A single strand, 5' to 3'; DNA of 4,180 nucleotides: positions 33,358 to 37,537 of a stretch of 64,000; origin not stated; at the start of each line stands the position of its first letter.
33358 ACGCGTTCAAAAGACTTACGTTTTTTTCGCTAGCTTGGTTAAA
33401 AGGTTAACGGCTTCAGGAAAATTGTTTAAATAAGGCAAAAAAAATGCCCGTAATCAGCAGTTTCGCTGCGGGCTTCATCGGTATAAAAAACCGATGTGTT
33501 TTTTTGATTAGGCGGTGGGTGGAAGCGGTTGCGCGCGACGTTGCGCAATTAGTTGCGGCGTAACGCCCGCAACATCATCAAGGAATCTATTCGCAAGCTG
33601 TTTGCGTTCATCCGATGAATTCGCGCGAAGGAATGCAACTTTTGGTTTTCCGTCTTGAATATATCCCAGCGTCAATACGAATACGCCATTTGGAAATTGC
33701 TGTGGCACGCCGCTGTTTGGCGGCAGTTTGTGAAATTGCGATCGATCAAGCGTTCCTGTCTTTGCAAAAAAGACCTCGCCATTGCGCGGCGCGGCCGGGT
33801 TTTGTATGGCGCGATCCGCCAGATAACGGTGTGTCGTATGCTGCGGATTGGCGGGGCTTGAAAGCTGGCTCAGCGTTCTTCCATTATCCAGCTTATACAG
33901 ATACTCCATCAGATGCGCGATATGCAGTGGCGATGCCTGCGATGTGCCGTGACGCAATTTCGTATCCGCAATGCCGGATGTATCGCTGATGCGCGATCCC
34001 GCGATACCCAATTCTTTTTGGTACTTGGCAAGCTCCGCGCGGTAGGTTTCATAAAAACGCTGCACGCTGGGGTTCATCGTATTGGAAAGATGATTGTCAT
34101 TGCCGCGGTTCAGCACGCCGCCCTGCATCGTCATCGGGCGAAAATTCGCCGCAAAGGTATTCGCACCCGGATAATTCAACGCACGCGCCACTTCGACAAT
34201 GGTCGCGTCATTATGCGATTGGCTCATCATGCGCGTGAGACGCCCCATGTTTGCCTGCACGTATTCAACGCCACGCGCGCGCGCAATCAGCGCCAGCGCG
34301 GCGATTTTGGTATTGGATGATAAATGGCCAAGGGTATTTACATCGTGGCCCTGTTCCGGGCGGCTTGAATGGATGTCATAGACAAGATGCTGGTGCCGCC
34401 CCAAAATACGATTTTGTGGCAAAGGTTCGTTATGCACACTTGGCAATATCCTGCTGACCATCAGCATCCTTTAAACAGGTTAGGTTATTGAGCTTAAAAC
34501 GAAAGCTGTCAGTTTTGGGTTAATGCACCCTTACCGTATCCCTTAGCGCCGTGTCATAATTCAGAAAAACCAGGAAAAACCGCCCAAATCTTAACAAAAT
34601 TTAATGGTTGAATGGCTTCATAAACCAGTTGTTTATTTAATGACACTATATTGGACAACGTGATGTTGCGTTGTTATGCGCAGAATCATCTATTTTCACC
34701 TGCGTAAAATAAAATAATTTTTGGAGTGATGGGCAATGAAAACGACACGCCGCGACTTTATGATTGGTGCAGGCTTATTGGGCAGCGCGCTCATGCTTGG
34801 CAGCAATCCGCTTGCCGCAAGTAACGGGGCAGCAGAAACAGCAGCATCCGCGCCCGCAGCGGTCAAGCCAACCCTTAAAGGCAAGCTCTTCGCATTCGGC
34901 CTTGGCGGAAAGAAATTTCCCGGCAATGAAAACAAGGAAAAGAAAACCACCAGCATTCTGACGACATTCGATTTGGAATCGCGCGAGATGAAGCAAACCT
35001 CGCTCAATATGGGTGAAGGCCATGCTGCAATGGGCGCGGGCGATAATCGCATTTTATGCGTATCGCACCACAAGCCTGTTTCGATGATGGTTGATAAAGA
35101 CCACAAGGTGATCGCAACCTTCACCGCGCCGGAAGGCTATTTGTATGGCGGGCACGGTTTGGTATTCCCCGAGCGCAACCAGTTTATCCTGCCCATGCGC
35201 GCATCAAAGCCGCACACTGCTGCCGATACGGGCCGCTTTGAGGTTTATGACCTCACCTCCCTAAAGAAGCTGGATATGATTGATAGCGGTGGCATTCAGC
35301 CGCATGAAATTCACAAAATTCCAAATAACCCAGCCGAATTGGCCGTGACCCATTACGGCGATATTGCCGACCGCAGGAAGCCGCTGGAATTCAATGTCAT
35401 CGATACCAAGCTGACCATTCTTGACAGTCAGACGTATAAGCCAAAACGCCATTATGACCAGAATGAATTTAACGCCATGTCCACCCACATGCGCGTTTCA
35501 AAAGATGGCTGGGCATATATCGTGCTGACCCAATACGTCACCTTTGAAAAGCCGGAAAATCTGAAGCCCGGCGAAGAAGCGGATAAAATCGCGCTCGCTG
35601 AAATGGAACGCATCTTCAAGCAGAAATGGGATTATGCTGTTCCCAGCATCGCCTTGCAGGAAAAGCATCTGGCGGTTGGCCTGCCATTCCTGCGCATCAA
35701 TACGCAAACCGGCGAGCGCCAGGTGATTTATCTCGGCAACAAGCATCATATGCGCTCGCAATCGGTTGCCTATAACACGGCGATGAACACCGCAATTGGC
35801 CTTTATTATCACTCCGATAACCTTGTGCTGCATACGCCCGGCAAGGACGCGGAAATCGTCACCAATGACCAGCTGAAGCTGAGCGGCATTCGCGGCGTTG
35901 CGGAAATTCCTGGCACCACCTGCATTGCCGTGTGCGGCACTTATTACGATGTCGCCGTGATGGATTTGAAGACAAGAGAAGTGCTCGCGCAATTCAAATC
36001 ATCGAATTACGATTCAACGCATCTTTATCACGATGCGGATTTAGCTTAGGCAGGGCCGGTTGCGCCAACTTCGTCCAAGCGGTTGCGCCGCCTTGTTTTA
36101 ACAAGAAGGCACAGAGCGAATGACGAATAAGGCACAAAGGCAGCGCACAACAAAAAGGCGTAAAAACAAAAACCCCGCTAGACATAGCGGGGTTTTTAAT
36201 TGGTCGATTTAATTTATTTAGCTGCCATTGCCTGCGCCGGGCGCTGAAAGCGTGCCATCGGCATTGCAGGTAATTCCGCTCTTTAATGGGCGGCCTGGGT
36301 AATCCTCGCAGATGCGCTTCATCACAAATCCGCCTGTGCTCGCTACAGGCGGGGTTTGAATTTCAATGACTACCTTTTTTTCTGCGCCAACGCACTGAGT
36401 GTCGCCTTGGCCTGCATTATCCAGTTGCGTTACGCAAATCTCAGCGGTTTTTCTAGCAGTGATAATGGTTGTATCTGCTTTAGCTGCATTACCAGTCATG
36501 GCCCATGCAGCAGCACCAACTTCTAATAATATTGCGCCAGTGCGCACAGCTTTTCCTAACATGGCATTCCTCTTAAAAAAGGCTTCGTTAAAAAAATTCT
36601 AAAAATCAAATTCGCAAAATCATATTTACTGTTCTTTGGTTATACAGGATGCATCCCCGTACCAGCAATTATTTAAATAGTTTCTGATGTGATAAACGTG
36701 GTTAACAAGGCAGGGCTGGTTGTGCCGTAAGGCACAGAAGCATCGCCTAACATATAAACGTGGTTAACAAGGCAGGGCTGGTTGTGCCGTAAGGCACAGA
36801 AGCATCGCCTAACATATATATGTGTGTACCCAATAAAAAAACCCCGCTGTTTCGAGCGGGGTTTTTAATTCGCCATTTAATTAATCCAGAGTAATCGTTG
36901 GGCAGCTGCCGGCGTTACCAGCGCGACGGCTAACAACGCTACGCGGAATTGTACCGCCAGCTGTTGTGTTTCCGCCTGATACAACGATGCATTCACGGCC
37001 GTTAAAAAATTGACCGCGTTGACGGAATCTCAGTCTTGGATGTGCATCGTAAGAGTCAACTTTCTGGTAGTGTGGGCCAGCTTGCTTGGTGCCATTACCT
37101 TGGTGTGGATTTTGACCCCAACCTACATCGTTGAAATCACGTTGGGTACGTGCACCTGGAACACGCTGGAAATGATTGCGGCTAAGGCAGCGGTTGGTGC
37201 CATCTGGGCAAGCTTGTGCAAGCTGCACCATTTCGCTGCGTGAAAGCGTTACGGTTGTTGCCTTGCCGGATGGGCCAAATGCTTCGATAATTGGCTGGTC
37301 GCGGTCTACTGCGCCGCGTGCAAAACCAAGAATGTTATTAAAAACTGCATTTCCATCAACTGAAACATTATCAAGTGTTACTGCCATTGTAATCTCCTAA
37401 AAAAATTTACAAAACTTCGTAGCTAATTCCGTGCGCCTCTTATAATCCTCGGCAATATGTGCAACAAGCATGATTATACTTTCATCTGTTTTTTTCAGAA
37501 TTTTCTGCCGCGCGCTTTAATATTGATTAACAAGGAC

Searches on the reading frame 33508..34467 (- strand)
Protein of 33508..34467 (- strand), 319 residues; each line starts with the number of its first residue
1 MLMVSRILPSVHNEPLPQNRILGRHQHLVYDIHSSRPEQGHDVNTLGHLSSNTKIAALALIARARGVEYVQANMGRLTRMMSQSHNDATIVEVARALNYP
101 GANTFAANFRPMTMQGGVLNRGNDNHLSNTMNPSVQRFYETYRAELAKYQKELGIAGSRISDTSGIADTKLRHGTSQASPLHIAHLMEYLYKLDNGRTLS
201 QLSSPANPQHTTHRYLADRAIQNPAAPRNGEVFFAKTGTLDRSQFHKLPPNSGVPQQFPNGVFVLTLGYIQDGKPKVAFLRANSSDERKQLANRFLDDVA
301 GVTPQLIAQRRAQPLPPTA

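Call 27: search_protein_families(library=pfam, proteins=[window:33508-34467:-], max_evalue=0.01)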
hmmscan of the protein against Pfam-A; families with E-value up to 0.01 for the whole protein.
window:33508-34467:- (319 aa): 0 families

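Call 68: search_solved_structures(query=window:33508-34467:-, max_evalue=10, show_alignments=2)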
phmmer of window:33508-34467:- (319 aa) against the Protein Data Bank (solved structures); distinct sequences matched with E-value up to 10: 0.

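Call 69: search_protein_families(library=pfam, proteins=[window:33508-34467:-], max_evalue=10)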
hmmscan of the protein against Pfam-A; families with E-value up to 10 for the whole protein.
window:33508-34467:- (319 aa): 2 families
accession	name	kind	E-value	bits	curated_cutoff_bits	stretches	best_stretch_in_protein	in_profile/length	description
PF12833.13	HTH_18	-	0.053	14.3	33.6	1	76-113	35-70/80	Helix-turn-helix domain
PF06696.16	Strep_SA_rep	-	0.14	12.7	26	1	142-153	10-21/25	Streptococcal surface antigen repeat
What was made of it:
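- The conserved 319-aa neighbour gave no enzyme signature (calls 68, 69).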

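Call 70: find_homologous_proteins(query=window:33508-34467:-, max_evalue=0.001)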
Query window:33508-34467:- (319 aa): 12 proteins with E <= 0.001 among 4480 candidates.
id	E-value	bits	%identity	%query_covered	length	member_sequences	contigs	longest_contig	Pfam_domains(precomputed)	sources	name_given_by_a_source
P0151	4.8e-208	708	100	99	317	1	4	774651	-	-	-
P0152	1.5e-177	607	85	99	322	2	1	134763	-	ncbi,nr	ncbi:MAG: hypothetical protein SFW65_00735 [Alphaproteobacteria bacterium]|nr:hypothetical protein [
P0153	1.1e-145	503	75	96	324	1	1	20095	-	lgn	-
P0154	2.3e-144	499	74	96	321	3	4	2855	-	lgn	-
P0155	3.8e-142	491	72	97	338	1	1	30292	-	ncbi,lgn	-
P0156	1.5e-101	358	56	96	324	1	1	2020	-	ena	-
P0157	6.5e-96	339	55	96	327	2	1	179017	-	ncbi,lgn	-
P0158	1.1e-95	339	56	90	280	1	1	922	-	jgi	jgi:hypothetical protein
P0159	1.4e-93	332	54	95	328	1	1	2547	-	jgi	jgi:hypothetical protein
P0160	1.4e-82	296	49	91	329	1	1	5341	-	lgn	-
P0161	4.8e-74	268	45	96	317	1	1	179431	-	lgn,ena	-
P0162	7.0e-72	261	45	95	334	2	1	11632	-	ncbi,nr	ncbi:MAG: hypothetical protein K2Q32_10010 [Alphaproteobacteria bacterium]|nr:hypothetical protein [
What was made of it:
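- Tried and rejected: Pfam, PDB and homologue annotation gave no support (calls 68-70), so I dropped the idea.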

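Call 71: find_encoding_contigs(protein=P0152, flank=10000, max_places=2)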
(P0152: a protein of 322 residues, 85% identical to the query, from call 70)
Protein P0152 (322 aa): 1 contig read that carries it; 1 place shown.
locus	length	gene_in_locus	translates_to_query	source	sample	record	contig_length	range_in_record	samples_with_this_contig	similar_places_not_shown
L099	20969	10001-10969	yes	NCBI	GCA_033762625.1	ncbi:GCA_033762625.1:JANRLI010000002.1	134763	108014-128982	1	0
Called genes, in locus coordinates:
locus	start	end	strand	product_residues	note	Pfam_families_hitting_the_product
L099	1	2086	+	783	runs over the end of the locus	PF01804:Penicil_amidase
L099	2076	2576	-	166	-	PF01613:Flavin_Reduct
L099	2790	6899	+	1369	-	-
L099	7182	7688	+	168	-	-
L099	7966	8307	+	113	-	-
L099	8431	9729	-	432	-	PF07433:DUF1513 (weak)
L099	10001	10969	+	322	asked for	-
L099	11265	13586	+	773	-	-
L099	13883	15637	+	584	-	PF07940:Hepar_II_III_C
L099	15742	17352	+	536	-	PF02142:MGS, PF01808:AICARFT_IMPCHas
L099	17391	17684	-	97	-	PF01541:GIY-YIG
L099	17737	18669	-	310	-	PF05050:Methyltransf_21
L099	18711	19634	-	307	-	PF04542:Sigma70_r2, PF04545:Sigma70_r4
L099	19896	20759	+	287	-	PF00990:GGDEF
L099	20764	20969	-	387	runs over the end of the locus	-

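Call 72: find_encoding_contigs(protein=P0153, flank=10000, max_places=2)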
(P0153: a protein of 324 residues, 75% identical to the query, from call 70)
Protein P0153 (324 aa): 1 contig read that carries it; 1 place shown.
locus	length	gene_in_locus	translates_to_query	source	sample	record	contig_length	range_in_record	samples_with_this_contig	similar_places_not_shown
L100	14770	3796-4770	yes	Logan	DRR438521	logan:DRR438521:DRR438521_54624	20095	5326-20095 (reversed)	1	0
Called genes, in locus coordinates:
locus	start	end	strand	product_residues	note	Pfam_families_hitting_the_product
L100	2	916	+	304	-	?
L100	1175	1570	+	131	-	-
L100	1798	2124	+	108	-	-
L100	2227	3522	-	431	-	PF07433:DUF1513 (weak)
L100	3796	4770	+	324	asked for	-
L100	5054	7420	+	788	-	-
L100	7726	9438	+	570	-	PF07940:Hepar_II_III_C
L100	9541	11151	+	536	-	PF02142:MGS, PF01808:AICARFT_IMPCHas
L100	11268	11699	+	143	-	-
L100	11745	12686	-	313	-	PF05050:Methyltransf_21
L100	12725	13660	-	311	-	PF04542:Sigma70_r2, PF04545:Sigma70_r4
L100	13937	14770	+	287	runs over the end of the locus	PF00990:GGDEF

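Call 73: find_encoding_contigs(protein=P0157, flank=10000, max_places=2)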
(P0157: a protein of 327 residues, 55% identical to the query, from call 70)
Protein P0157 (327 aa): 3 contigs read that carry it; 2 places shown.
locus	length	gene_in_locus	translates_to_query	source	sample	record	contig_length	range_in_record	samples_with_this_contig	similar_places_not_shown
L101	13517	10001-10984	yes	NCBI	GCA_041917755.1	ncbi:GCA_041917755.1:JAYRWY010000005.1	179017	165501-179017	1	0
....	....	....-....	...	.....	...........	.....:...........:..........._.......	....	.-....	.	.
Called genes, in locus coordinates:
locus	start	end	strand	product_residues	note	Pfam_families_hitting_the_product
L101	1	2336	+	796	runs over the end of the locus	PF01804:Penicil_amidase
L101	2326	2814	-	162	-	PF01613:Flavin_Reduct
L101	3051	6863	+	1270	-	-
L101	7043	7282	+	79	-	-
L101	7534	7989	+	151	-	-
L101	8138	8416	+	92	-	-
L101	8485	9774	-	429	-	PF07433:DUF1513 (weak)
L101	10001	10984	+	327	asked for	-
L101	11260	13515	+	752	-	?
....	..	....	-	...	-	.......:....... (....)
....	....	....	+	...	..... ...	-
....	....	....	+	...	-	-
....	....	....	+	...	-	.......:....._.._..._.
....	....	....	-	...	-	-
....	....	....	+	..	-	?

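Call 76: find_encoding_contigs(protein=P0161, flank=10000, max_places=1)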
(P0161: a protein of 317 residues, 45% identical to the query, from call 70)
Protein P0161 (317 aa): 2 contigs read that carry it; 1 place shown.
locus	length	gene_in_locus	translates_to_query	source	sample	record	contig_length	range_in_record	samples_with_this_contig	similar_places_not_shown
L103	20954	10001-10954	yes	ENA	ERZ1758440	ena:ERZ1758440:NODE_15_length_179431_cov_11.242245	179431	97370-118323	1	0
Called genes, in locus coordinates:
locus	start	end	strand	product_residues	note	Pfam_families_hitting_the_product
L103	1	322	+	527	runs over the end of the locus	PF00171:Aldedh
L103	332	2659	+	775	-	PF01804:Penicil_amidase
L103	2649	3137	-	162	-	PF01613:Flavin_Reduct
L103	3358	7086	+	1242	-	-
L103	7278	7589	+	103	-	-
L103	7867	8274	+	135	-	-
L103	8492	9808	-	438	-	PF07433:DUF1513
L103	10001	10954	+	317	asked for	-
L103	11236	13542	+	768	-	-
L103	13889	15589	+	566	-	PF07940:Hepar_II_III_C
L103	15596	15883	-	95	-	-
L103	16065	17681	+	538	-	PF02142:MGS, PF01808:AICARFT_IMPCHas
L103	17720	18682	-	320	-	PF05050:Methyltransf_21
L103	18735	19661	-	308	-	PF04542:Sigma70_r2, PF04545:Sigma70_r4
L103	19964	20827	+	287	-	PF00990:GGDEF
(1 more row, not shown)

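Call 77: find_encoding_contigs(protein=P0162, flank=10000, max_places=1)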
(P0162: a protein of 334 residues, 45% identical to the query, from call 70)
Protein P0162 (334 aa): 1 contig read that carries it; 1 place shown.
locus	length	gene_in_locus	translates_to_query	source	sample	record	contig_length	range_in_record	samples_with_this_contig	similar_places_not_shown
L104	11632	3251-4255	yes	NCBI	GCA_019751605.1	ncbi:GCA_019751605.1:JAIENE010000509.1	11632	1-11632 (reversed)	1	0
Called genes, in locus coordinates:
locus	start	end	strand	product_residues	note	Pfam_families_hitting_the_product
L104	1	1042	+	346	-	?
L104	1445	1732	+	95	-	-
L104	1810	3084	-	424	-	PF07433:DUF1513 (weak)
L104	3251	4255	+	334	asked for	-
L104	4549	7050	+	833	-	-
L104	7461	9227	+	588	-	PF07940:Hepar_II_III_C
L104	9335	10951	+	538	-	PF02142:MGS, PF01808:AICARFT_IMPCHas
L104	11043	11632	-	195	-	PF05050:Methyltransf_21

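Call 78: find_encoding_contigs(protein=P0160, flank=10000, max_places=1)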
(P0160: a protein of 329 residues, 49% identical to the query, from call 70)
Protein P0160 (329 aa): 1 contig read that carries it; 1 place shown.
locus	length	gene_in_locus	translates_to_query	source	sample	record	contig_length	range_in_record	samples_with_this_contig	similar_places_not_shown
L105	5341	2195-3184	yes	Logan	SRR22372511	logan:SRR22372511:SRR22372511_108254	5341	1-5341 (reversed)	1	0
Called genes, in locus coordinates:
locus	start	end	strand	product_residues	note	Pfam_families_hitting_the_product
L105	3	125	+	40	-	?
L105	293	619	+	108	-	-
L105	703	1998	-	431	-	-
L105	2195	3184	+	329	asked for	-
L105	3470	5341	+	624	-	?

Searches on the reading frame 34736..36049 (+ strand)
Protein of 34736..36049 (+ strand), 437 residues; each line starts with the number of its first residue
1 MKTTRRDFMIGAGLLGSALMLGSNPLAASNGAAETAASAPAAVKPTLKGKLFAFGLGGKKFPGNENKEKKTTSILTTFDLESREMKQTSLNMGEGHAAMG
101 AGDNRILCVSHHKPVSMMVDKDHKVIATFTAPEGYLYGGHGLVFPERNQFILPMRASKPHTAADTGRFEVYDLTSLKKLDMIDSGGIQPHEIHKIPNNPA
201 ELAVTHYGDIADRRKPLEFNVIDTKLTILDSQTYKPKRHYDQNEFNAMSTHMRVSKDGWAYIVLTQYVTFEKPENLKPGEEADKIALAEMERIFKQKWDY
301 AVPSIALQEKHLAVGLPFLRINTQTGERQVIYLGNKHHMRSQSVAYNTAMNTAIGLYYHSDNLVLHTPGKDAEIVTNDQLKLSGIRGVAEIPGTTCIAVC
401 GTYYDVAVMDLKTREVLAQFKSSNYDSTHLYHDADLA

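Call 27: search_protein_families(library=pfam, proteins=[window:34736-36049:+], max_evalue=0.01)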
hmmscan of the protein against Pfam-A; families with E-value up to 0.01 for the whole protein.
window:34736-36049:+ (437 aa): 1 family
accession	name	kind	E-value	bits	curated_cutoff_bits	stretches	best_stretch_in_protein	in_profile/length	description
PF07433.17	DUF1513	-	1.1e-07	31.7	27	1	121-264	36-180/304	Protein of unknown function (DUF1513)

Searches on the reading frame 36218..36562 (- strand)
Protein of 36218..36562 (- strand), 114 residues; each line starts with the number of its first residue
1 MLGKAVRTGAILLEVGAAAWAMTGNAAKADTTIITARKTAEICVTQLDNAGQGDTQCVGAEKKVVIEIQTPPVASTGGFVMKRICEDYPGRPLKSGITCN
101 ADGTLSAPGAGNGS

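Call 27: search_protein_families(library=pfam, proteins=[window:36218-36562:-], max_evalue=0.01)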
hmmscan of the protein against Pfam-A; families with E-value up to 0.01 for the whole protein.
window:36218-36562:- (114 aa): 0 families

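Call 69: search_protein_families(library=pfam, proteins=[window:36218-36562:-], max_evalue=10)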
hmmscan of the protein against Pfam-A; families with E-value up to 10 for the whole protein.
window:36218-36562:- (114 aa): 1 family
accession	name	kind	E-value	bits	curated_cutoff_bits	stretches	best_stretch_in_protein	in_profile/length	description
PF19487.4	DUF6023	-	0.037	14.3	26.8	1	10-85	16-87/150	Family of unknown function (DUF6023)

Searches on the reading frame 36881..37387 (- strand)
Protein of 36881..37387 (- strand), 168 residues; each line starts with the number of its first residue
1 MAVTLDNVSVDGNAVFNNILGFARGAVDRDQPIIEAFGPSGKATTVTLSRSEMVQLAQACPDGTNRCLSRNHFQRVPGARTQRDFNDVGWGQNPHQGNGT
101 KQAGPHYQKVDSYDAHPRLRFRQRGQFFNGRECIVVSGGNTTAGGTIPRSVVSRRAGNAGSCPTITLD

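Call 27: search_protein_families(library=pfam, proteins=[window:36881-37387:-], max_evalue=0.01)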
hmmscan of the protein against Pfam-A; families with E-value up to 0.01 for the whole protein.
window:36881-37387:- (168 aa): 0 families

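Call 63: find_encoding_contigs(protein=window:36881-37387:-, flank=6000, max_places=6)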
Protein window:36881-37387:- (168 aa): 4 contigs read that carry it; 4 places shown.
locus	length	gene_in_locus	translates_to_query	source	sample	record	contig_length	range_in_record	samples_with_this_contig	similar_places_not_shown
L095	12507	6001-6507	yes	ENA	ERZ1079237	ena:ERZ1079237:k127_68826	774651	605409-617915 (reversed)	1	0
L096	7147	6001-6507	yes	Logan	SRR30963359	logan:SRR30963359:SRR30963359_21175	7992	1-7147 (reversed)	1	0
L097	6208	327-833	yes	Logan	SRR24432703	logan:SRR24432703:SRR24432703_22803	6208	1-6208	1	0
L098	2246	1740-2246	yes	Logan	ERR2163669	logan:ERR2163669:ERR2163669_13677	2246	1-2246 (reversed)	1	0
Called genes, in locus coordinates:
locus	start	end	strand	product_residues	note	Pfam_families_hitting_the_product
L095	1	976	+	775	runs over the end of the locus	PF01804:Penicil_amidase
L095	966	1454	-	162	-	PF01613:Flavin_Reduct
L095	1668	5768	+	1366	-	-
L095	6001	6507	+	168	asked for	-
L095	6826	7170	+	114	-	-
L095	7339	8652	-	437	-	PF07433:DUF1513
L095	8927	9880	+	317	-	-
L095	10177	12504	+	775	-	-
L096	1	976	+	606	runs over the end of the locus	?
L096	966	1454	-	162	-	PF01613:Flavin_Reduct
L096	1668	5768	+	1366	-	-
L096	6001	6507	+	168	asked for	-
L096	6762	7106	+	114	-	-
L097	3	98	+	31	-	?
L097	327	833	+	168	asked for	-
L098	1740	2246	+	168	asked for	?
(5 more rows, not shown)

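Call 69: search_protein_families(library=pfam, proteins=[window:36881-37387:-], max_evalue=10)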
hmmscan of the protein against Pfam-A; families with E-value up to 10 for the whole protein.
window:36881-37387:- (168 aa): 0 families
